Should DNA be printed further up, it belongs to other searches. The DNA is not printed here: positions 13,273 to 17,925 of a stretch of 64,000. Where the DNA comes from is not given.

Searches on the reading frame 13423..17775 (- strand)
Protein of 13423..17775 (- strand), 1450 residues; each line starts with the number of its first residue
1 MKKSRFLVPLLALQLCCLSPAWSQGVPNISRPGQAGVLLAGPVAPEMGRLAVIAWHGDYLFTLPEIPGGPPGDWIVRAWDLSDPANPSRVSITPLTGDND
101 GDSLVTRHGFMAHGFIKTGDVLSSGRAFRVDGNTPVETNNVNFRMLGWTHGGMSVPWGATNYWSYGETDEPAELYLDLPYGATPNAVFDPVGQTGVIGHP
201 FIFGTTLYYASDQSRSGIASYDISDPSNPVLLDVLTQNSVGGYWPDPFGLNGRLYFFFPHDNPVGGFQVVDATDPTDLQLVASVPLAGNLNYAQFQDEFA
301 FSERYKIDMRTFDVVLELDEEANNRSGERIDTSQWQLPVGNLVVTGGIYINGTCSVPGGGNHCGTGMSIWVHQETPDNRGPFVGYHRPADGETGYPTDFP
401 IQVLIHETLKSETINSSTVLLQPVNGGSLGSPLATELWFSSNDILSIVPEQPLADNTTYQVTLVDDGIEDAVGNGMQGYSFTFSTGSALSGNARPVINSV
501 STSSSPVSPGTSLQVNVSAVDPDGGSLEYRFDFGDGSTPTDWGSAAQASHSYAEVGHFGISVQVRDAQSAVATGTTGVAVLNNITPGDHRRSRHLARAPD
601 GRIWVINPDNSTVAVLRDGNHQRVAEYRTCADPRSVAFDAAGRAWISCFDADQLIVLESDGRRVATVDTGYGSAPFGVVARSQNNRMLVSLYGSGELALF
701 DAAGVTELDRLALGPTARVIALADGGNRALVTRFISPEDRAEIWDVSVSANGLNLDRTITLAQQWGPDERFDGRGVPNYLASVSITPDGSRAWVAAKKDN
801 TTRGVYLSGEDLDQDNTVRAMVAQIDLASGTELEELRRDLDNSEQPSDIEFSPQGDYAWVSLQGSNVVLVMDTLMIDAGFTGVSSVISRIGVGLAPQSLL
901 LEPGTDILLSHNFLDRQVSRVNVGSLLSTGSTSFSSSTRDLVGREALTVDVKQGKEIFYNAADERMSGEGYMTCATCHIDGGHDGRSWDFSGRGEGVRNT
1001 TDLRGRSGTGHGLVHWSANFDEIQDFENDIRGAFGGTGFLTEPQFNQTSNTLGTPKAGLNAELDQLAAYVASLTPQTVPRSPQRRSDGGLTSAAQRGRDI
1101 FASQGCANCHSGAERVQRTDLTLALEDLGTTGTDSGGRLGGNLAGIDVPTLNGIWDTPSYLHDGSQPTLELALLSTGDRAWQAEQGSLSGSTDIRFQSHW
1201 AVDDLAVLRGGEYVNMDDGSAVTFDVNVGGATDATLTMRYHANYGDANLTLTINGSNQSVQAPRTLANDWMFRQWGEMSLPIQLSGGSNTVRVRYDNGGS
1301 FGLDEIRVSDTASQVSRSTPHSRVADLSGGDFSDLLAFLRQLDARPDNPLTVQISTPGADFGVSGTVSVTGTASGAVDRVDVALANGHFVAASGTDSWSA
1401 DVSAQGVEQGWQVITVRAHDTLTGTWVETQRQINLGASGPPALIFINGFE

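Call 21: search_protein_families(library=pfam, proteins=[window:13423-17775:-], max_evalue=0.001)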
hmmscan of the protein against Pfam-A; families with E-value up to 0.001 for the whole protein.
window:13423-17775:- (1450 aa): 8 families
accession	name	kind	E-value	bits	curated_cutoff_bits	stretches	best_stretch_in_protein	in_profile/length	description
PF13205.12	Big_5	-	1.9e-13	51.5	23.6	1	377-485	1-105/105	Bacterial Ig-like domain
PF00801.26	PKD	-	2e-11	44.2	23.5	1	500-576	4-77/80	PKD domain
PF18911.6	PKD_4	-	7.1e-11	42.4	27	1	492-577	1-82/85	PKD domain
PF16990.11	CBM_35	-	8.7e-06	26.5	28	1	1217-1308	33-118/121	Carbohydrate binding module (family 35)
PF21419.2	RoxA-like_Cyt-c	-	9.9e-06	25.5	26.7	1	1149-1177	5-32/39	RoxA-like, cytochrome c-like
PF02239.22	Cytochrom_D1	-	6.5e-05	22.1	25.5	0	744-873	238-345/368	Cytochrome D1 heme domain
PF03422.21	CBM_6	-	0.00013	22.7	28.9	1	1209-1308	21-123/125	Carbohydrate binding module (family 6)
PF03150.19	CCP_MauG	-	0.00074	20.6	25.6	0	952-1000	5-53/149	Di-haem cytochrome c peroxidase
